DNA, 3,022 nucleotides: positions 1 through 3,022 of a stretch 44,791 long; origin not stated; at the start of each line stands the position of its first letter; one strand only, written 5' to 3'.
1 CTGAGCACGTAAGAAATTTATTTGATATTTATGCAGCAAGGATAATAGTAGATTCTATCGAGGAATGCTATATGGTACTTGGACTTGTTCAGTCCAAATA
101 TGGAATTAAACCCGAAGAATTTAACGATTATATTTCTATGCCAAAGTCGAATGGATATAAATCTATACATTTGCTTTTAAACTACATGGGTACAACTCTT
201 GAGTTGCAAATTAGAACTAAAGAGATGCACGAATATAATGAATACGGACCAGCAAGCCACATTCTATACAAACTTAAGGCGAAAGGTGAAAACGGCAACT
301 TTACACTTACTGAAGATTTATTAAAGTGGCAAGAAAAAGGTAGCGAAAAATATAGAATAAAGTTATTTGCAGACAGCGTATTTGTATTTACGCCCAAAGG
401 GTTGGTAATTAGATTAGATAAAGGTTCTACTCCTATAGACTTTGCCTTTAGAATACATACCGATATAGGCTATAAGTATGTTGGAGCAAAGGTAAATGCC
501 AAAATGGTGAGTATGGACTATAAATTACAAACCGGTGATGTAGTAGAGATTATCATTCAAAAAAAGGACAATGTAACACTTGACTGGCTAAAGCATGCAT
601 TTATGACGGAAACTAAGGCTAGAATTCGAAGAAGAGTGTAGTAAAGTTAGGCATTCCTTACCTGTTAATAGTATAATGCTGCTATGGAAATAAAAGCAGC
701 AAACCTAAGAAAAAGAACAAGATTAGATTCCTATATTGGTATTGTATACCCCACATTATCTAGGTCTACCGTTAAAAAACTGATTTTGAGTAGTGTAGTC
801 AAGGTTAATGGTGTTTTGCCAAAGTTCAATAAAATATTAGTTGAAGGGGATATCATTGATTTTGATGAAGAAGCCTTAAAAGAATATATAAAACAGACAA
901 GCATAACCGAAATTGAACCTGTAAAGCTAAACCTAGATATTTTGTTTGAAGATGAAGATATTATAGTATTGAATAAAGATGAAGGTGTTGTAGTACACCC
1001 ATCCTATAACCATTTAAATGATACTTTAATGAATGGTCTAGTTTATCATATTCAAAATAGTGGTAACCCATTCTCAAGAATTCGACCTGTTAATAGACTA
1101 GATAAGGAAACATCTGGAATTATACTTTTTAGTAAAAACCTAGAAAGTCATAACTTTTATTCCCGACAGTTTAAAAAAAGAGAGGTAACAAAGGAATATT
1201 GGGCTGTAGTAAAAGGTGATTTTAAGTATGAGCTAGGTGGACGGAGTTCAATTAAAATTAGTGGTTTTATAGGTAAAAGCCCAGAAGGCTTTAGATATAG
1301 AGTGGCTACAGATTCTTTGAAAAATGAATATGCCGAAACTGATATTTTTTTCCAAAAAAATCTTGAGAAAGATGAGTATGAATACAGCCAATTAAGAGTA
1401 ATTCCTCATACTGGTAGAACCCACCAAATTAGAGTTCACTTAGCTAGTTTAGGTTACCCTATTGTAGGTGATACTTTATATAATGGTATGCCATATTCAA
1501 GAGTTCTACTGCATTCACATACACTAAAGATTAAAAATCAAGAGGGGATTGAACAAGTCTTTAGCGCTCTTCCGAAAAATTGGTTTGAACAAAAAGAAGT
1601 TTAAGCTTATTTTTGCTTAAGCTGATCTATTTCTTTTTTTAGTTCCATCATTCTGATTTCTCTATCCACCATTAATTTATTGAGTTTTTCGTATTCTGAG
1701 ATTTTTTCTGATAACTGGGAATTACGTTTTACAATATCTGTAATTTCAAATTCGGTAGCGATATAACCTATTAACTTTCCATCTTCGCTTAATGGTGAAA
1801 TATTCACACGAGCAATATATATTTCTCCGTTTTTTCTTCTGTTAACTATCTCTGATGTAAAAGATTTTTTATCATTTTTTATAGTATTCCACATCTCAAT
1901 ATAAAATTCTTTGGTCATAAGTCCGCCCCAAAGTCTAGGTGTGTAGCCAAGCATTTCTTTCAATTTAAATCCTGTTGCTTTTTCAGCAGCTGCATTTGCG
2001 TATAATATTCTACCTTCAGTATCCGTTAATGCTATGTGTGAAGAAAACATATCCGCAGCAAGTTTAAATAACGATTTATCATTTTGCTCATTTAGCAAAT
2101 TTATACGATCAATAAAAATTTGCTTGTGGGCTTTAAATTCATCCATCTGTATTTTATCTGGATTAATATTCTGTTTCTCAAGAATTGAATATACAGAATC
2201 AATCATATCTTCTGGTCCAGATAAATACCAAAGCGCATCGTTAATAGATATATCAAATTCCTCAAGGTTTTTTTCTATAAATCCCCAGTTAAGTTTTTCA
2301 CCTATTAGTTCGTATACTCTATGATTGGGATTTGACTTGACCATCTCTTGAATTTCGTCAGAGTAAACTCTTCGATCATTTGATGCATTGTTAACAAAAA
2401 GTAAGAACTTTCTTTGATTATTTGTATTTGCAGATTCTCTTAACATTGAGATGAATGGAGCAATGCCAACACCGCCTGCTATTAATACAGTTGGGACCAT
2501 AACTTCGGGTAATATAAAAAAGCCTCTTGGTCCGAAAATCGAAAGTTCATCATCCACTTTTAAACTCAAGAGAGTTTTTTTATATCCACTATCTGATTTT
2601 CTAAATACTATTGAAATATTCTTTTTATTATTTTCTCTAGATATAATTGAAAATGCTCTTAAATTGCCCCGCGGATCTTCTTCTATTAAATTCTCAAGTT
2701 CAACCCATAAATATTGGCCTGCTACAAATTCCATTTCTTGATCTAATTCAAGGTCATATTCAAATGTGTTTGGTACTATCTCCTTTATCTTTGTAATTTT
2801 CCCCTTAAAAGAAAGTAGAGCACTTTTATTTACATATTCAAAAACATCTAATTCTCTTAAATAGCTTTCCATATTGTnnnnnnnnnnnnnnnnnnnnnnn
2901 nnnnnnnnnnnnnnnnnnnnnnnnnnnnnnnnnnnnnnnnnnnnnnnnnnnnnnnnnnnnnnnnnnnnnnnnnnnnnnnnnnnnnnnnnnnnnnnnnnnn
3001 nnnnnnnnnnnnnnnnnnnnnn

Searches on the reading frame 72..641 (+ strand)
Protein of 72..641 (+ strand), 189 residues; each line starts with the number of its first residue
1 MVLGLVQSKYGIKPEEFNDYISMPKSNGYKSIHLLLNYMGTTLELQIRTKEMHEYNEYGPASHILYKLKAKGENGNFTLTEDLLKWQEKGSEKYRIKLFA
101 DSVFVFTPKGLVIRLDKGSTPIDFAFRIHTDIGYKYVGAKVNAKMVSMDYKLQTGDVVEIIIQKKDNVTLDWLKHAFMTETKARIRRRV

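Call 37: search_protein_families(library=pfam, proteins=[window:72-641:+], max_evalue=0.001)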
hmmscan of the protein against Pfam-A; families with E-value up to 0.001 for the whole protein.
window:72-641:+ (189 aa): 2 families
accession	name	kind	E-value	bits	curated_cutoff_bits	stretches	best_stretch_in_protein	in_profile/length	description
PF02824.27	TGS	-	2.5e-21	75.9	22.2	1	103-161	1-59/60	TGS domain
PF04607.23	RelA_SpoT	-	5e-18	65.9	27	1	2-69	42-111/113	Region found in RelA / SpoT proteins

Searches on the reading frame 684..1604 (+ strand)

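Call 37: search_protein_families(library=pfam, proteins=[window:684-1604:+], max_evalue=0.001)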
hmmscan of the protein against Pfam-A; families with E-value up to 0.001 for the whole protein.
window:684-1604:+ (306 aa): 1 family
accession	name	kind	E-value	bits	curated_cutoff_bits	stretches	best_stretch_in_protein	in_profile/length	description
PF00849.27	PseudoU_synth_2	-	1.7e-27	97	26.8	1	92-255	1-152/152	RNA pseudouridylate synthase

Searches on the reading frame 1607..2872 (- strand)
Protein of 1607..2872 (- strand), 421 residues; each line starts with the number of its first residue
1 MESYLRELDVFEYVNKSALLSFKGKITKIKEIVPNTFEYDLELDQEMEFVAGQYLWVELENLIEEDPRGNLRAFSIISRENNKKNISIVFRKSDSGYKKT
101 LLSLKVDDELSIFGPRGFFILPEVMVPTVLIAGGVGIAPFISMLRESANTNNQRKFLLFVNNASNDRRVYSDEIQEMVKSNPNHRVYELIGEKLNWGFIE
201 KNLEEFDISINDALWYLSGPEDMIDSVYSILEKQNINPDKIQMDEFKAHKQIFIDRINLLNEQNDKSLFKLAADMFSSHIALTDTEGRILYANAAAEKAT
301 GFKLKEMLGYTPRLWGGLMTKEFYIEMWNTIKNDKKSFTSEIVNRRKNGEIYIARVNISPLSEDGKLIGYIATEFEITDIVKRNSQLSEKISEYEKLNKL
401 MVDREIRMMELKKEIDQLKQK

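Call 37: search_protein_families(library=pfam, proteins=[window:1607-2872:-], max_evalue=0.001)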
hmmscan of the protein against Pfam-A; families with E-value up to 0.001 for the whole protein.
window:1607-2872:- (421 aa): 7 families
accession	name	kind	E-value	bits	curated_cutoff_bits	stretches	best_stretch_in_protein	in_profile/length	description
PF00175.26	NAD_binding_1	-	1.6e-13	51.7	22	1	130-227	1-107/109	Oxidoreductase NAD-binding domain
PF13426.13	PAS_9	-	3.4e-13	50.2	27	1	279-379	3-103/103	PAS domain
PF08448.16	PAS_4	-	6.8e-10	39.6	23.1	1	280-378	8-106/110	PAS fold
PF00989.32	PAS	-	1.2e-09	38.6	22.6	1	280-372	14-108/113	PAS fold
PF00970.30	FAD_binding_6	-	2.8e-07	31.2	21.1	1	25-119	3-97/99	Oxidoreductase FAD-binding domain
PF08447.18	PAS_3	-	3.3e-06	27.7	25.6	1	290-373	2-88/89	PAS fold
PF08030.17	NAD_binding_6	-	7.8e-05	23.2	22.2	1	129-183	5-65/156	Ferric reductase NAD binding domain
